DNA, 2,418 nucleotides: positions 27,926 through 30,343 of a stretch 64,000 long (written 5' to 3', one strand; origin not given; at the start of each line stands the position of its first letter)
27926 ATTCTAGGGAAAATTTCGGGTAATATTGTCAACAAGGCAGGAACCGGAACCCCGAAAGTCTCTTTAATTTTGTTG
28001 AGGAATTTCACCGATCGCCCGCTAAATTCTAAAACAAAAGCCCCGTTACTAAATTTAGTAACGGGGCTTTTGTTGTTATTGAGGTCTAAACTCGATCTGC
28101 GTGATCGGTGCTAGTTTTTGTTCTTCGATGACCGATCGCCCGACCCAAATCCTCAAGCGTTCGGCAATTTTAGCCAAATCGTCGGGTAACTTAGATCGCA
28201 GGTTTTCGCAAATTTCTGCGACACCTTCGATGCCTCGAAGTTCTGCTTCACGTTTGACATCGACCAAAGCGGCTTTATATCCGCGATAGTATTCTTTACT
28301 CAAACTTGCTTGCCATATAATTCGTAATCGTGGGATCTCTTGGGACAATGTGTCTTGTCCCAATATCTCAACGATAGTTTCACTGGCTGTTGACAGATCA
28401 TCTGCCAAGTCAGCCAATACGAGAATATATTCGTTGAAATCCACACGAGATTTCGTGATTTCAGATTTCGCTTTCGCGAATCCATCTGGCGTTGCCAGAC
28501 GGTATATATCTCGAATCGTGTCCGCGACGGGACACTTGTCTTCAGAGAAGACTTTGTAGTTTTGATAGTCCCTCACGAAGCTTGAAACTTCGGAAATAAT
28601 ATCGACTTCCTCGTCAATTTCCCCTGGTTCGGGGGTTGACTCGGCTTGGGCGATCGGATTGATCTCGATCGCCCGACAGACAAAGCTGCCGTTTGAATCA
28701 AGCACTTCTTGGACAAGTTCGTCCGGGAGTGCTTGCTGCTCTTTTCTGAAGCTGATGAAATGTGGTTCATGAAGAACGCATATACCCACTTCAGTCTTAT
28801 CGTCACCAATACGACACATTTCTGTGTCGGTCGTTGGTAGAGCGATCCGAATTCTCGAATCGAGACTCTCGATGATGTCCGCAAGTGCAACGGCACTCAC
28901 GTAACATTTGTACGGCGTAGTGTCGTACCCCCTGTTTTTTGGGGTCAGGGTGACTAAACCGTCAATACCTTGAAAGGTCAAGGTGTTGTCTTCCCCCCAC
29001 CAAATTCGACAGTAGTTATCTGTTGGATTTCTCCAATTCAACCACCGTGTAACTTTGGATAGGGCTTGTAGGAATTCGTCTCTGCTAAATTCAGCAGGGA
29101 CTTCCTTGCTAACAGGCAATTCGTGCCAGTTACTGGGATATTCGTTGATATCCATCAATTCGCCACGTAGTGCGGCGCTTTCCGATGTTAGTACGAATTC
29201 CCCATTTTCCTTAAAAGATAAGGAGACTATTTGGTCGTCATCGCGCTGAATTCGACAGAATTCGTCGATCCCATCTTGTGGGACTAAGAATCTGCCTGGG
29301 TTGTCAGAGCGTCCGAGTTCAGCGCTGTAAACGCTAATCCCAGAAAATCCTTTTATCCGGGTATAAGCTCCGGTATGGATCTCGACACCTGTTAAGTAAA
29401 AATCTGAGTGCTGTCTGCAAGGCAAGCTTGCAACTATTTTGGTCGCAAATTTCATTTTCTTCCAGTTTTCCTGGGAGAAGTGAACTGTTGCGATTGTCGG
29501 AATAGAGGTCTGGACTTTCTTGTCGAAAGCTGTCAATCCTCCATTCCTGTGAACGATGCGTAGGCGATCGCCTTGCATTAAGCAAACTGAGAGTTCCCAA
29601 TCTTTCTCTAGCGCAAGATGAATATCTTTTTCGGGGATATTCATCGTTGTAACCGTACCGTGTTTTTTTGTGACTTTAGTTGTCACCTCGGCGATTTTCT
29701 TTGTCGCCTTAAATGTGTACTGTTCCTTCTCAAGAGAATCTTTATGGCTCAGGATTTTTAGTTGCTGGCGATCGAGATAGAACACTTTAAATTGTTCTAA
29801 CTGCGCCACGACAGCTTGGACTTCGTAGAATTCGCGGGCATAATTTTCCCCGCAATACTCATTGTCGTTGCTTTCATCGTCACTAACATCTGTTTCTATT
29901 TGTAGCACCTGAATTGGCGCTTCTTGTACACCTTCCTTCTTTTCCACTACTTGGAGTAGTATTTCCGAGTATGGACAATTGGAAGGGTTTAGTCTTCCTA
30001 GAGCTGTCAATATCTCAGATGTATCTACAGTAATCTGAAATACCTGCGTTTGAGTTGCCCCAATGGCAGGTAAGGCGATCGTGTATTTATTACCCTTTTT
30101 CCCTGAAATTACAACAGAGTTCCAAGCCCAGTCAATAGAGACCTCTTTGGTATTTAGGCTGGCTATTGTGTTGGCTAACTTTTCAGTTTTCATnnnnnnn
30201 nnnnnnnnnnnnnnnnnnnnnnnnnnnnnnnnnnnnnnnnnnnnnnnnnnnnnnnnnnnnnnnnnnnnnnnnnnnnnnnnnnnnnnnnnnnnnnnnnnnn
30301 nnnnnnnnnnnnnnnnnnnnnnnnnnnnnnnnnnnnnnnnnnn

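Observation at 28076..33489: Mirror-image gene pair encoding two aberrant DnaN-fold (sliding-clamp-like) proteins, one fused to a zinc-ribbon array, next to an orphan DGQHR/DndB-like gene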

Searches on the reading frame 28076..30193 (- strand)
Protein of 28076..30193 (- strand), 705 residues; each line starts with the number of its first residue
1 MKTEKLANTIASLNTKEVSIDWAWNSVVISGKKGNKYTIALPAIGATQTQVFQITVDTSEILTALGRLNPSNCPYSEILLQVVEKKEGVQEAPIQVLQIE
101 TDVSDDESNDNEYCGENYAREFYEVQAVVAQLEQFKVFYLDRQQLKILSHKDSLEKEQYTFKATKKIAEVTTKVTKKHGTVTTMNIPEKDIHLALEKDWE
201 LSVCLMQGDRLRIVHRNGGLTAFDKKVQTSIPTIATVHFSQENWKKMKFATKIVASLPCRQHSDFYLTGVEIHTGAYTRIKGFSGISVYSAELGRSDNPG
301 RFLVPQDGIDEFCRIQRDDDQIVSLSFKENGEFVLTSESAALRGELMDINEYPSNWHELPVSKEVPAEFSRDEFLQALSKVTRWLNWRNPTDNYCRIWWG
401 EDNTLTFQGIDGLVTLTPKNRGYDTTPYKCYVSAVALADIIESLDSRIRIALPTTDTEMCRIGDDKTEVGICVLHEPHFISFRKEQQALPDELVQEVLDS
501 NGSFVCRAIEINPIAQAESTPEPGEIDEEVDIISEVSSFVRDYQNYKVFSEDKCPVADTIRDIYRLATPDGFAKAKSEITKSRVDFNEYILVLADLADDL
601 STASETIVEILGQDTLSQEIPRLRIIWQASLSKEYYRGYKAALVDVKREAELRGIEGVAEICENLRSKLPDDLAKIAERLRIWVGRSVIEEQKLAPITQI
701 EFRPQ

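Call 4: search_protein_families(library=pfam, proteins=[window:28076-30193:-], max_evalue=1)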
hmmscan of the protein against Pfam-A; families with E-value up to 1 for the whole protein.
window:28076-30193:- (705 aa): 2 families
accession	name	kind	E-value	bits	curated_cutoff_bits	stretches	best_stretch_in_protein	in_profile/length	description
PF00712.24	DNA_pol3_beta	-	2.9e-07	31.1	24.4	1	370-462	6-99/120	DNA polymerase III beta subunit, N-terminal domain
PF19902.4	DUF6375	-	0.27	12.3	27.5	1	89-170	27-103/132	Family of unknown function (DUF6375)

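Call 9: find_homologous_proteins(query=window:28076-30193:-)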
Query window:28076-30193:- (705 aa): 17 proteins with E <= 0.001 among 7766 candidates.
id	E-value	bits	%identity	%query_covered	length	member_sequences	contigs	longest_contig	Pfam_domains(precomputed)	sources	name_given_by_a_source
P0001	0.0e+0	1596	100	100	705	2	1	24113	PF00712.25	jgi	-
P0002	0.0e+0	1185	72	100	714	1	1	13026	PF00712.25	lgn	-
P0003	0.0e+0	1177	73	100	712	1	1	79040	-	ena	-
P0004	0.0e+0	1169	73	100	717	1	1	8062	PF00712.25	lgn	-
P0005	0.0e+0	1164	72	100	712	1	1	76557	PF00712.25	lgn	-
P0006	0.0e+0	1161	73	100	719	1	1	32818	PF00712.25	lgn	-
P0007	0.0e+0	1150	71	100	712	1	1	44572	PF00712.25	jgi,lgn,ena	-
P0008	0.0e+0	1138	71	100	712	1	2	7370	PF00712.25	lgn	-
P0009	0.0e+0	1127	71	100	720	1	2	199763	PF00712.25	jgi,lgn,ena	jgi:hypothetical protein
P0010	0.0e+0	1124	71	100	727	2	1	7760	PF00712.25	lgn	-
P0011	0.0e+0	1113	71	100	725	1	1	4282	PF00712.25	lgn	-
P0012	0.0e+0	1102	69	100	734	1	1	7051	PF00712.25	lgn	-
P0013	0.0e+0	1086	69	100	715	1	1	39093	-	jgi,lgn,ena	-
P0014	7.0e-156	539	41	100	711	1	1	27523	-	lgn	-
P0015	3.5e-155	536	41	100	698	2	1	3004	-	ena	-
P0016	2.3e-147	511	39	100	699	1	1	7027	-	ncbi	-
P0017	6.8e-147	509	39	99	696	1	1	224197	-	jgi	jgi:hypothetical protein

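Call 12: find_encoding_contigs(protein=P0017, flank=10000, max_places=3)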
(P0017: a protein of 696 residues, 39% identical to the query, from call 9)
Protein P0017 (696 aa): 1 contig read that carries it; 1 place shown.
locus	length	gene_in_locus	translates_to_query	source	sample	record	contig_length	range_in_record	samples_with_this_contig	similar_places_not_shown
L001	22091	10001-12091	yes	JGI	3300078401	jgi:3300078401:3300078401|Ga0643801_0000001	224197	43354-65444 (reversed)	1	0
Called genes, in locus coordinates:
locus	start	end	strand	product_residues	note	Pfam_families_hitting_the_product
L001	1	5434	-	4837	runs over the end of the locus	-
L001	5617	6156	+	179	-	-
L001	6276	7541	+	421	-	PF14072:DndB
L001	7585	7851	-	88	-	-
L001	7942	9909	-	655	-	-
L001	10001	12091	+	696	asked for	-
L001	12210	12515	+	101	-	PF02002:TFIIE_alpha (weak), PF13545:HTH_Crp_2 (weak), PF13412:HTH_24 (weak)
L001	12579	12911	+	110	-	-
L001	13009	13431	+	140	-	-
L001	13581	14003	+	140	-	-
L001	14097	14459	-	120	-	-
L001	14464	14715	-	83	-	-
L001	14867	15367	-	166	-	PF25735:Phage_L5_gp82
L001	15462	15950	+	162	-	-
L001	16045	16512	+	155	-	-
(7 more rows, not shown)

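Call 13: find_encoding_contigs(protein=P0009, flank=10000, max_places=3)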
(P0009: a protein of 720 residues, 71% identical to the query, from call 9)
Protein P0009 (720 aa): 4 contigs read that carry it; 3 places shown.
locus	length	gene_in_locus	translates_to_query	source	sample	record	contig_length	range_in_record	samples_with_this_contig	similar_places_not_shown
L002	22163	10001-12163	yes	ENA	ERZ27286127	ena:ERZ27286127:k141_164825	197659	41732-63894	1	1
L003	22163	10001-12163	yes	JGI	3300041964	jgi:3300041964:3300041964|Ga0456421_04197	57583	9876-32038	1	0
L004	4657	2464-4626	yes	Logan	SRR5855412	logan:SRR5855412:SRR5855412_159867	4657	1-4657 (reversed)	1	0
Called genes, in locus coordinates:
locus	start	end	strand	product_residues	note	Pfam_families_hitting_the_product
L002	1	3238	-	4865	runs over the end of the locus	-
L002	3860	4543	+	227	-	-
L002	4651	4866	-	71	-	-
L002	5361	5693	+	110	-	-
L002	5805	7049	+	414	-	PF14072:DndB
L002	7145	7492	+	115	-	-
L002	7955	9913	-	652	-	-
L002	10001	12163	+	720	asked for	PF00712:DNA_pol3_beta (faint)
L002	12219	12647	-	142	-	-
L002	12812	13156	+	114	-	-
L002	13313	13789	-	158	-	PF04383:KilA-N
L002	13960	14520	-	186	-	-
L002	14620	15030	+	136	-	-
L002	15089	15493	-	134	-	-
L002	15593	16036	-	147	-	PF25735:Phage_L5_gp82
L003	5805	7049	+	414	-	PF14072:DndB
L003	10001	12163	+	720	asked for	PF00712:DNA_pol3_beta (faint)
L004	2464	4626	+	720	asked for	PF00712:DNA_pol3_beta (faint)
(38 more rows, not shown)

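Call 14: search_protein_families(library=phrogs, proteins=[window:28076-30193:-], max_evalue=0.01)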
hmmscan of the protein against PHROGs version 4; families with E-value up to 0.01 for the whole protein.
window:28076-30193:- (705 aa): 2 families
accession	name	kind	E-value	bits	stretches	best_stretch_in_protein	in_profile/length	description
phrog_947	-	DNA, RNA and nucleotide metabolism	8e-07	29.3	1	368-462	6-100/368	DNA polymerase processivity factor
phrog_26007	-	unknown function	0.0085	17.2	0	175-251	18-91/110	-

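Call 20: search_solved_structures(query=A1, max_evalue=1, show_alignments=2)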
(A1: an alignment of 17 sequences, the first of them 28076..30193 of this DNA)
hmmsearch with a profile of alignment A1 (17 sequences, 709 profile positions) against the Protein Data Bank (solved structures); distinct sequences matched with E-value up to 1: 0.

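Call 37: find_related_loci(query=A1, collection=genome_contigs, flank=10000)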
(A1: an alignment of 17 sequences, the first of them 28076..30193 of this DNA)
Query A1 (705 aa) in genome_contigs; peptide patterns used: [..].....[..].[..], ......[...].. (x = any residue, [..] = any of these).
14 stretches matched a pattern, but none encodes a relative of the query by tblastn (E <= 1e-3).

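Call 38: find_related_loci(query=A1, collection=viral_contigs, flank=10000)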
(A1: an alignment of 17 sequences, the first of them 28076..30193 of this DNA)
Query A1 (705 aa) in viral_contigs; peptide patterns used: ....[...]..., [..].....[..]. (x = any residue, [..] = any of these).
17 stretches matched a pattern; 2 encode a relative of the query (tblastn E <= 1e-3); 2 distinct loci.
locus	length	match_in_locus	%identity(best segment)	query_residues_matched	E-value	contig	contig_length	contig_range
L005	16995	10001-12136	71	1-705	0e+0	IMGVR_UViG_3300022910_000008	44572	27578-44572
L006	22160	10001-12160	71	1-705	0e+0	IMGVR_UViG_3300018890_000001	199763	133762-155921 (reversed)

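Call 40: search_dna_similar(query=window:28076-30193:-, collection=phages, mode=protein, max_evalue=0.001)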
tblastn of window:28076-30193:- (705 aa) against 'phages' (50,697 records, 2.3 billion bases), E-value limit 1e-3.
No match.

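Call 42: predict_structure(alignment_id=A1)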
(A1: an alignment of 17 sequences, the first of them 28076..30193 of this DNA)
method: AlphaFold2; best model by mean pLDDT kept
length: 705 residues; sequences in the alignment: 17
mean_pLDDT: 60.3   pTM: 0.29
mean pLDDT of the five models: 60.3, 59.2, 57.9, 54.3, 53.3
residues with pLDDT >= 90: 19; 70-90: 236; 50-70: 224; < 50: 226
segments of 3 or more residues with pLDDT < 50: 35-49, 87-91, 104-119, 167-180, 220-222, 227-232, 341-359, 490-557, 610-617, 623-638, 667-705
pLDDT, mean of each block of 10 residues (from residue 1): 80 80 60 46 39 79 85 76 58 70 48 38 75 65 86 79 60 38 72 81 64 61 48 68 83 68 60 67 54 60 74 72 70 62 36 34 81 90 65 83 87 90 79 79 82 75 72 65 53 37 31 30 34 35 35 45 52 62 60 58 50 47 49 46 61 68 52 35 30 29 25
secondary structure, 60 per line:
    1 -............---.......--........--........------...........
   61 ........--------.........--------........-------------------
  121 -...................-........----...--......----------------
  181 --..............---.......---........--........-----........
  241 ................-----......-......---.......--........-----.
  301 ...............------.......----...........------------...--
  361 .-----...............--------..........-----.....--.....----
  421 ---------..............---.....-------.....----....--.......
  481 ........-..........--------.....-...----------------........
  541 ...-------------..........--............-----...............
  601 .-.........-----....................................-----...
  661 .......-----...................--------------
elements in order (helices of 4 or more, strands of 3 or more residues): H3-13 E17-23 E26-33 E36-43 E50-57 H58-68 E77-85 E94-101 E122-140 H142-149 E154-156 E159-164 E183-187 H188-196 E200-206 E210-217 E220-227 E233-240 H241-256 H262-267 E269-274 E278-284 E287-294 E300-305 H306-315 E322-328 E333-337 H338-343 E367-370 H371-381 H390-393 E394-399 E405-409 E412-416 E430-433 H434-443 E447-451 E459-463 E468-471 H476-488 H490-499 E508-512 H533-543 H557-566 H569-580 H586-601 H603-611 H617-652 H658-667 H673-691

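Call 46: fold_search(model_id=the predicted structure, library=pdb)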
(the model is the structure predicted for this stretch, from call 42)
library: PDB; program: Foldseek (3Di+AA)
matches with E <= 10: 840; with E <= 0.001: 304
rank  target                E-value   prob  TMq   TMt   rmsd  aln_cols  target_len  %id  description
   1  4k3p_B                2.2e-12  1.00  0.14  0.26  18.6       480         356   14  E. coli sliding clamp in complex with AcQLALF (released 2013-05-01)
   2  3q4j_B                4.2e-12  1.00  0.14  0.25  18.7       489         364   13  Structure of a small peptide ligand bound to E.coli DNA sliding clamp (released 2011-12-28)
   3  4n95_B                5.4e-12  1.00  0.14  0.25  17.5       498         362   13  E. coli sliding clamp in complex with 5-chloroindoline-2,3-dione (released 2013-11-06)
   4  7az8_B                5.7e-12  1.00  0.14  0.25  18.8       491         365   13  DNA polymerase sliding clamp from Escherichia coli with peptide 43 bound (released 2021-12-01)
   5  7azl_C                6.3e-12  1.00  0.14  0.25  18.9       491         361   13  DNA polymerase sliding clamp from Escherichia coli with peptide 38 bound (released 2021-12-01)
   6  6amq_C                7.0e-12  1.00  0.14  0.25  18.6       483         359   14  Crystal structure of the DNA polymerase III subunit beta from Enterobacter cloacae (released 2017-11-01)
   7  3q4j_E                7.4e-12  1.00  0.14  0.25  18.7       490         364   13  Structure of a small peptide ligand bound to E.coli DNA sliding clamp (released 2011-12-28)
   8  4ovf_A                7.4e-12  1.00  0.13  0.24  19.0       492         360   14  E. coli sliding clamp in complex with (R)-6-chloro-2,3,4,9-tetrahydro-1H-carbazole-2-carboxylic acid (released 2014-03-05)
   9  7azc_D                7.4e-12  1.00  0.14  0.25  20.1       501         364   12  DNA polymerase sliding clamp from Escherichia coli with peptide 22 bound (released 2021-12-01)
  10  7azl_D                8.2e-12  1.00  0.14  0.25  18.8       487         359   13  DNA polymerase sliding clamp from Escherichia coli with peptide 38 bound (released 2021-12-01)
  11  7azl_A                8.6e-12  1.00  0.14  0.24  19.0       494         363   13  DNA polymerase sliding clamp from Escherichia coli with peptide 38 bound (released 2021-12-01)
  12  4n96_B                1.0e-11  1.00  0.14  0.24  18.8       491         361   13  E. coli sliding clamp in complex with 6-nitroindazole (released 2013-11-06)
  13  4k3p_A                1.1e-11  1.00  0.14  0.25  18.8       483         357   14  E. coli sliding clamp in complex with AcQLALF (released 2013-05-01)
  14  6amq_D                1.2e-11  1.00  0.14  0.25  18.6       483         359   14  Crystal structure of the DNA polymerase III subunit beta from Enterobacter cloacae (released 2017-11-01)
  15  4k74_A                1.2e-11  1.00  0.14  0.25  18.5       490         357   13  The UmuC subunit of the E. coli DNA polymerase V shows a unique interaction with the beta-clamp processivity factor. (released 2013-07-17)
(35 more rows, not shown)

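Call 51: search_protein_families(library=ncbifam, proteins=[window:28076-30193:-], max_evalue=0.01)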
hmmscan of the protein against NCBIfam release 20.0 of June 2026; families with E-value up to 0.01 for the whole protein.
window:28076-30193:- (705 aa): 0 families

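Call 52: search_protein_families(library=padloc, proteins=[window:28076-30193:-], max_evalue=0.01)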
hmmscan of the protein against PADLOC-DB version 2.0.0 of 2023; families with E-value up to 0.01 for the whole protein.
window:28076-30193:- (705 aa): 0 families

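Call 57: find_encoding_contigs(protein=P0014, flank=10000, max_places=2)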
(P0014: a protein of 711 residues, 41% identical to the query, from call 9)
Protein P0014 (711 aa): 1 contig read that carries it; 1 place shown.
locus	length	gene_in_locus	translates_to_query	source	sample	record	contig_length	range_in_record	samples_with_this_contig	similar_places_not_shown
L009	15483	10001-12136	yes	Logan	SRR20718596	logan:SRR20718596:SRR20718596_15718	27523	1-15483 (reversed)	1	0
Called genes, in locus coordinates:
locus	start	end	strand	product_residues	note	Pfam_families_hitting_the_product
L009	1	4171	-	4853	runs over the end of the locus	-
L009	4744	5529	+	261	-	-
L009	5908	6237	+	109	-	-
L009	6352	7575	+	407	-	PF14072:DndB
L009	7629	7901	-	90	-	-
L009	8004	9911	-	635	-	-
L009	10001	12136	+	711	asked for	-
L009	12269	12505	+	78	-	-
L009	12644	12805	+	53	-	-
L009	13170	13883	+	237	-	PF04383:KilA-N, PF10544:T5orf172, PF13455:MUG113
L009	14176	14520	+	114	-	-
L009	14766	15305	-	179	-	PF10544:T5orf172, PF13455:MUG113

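Call 58: find_encoding_contigs(protein=P0016, flank=10000, max_places=2)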
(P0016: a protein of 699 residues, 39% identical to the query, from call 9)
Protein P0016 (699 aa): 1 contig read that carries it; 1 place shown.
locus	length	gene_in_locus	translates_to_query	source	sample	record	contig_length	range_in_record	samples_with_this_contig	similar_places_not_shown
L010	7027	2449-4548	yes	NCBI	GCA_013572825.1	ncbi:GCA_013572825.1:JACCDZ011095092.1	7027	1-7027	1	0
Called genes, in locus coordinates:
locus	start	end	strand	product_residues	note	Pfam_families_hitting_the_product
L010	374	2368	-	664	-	-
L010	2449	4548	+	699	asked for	-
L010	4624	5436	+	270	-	PF04383:KilA-N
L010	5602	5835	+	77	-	-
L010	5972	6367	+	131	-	-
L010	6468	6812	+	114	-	-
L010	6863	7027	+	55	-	?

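Call 59: find_encoding_contigs(protein=P0003, flank=10000, max_places=2)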
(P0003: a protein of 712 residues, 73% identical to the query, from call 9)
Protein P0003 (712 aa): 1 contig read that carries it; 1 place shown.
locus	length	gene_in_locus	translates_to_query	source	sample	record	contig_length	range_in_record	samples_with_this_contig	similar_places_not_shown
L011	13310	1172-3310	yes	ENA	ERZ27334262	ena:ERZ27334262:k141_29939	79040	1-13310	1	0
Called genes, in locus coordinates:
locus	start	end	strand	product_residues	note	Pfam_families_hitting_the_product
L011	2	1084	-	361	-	?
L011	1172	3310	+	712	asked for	-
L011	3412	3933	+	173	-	-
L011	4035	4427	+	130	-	-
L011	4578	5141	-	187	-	-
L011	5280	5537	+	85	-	-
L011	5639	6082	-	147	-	PF25735:Phage_L5_gp82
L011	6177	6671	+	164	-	-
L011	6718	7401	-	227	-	PF13576:Pentapeptide_3 (faint), PF00805:Pentapeptide, PF13599:Pentapeptide_4, PF25296:Decapeptide, PF13599:Pentapeptide_4, PF00805:Pentapeptide, PF25296:Decapeptide, PF00805:Pentapeptide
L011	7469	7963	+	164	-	-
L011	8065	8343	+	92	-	-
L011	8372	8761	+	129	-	-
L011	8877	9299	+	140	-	-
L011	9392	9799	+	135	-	-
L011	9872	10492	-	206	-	-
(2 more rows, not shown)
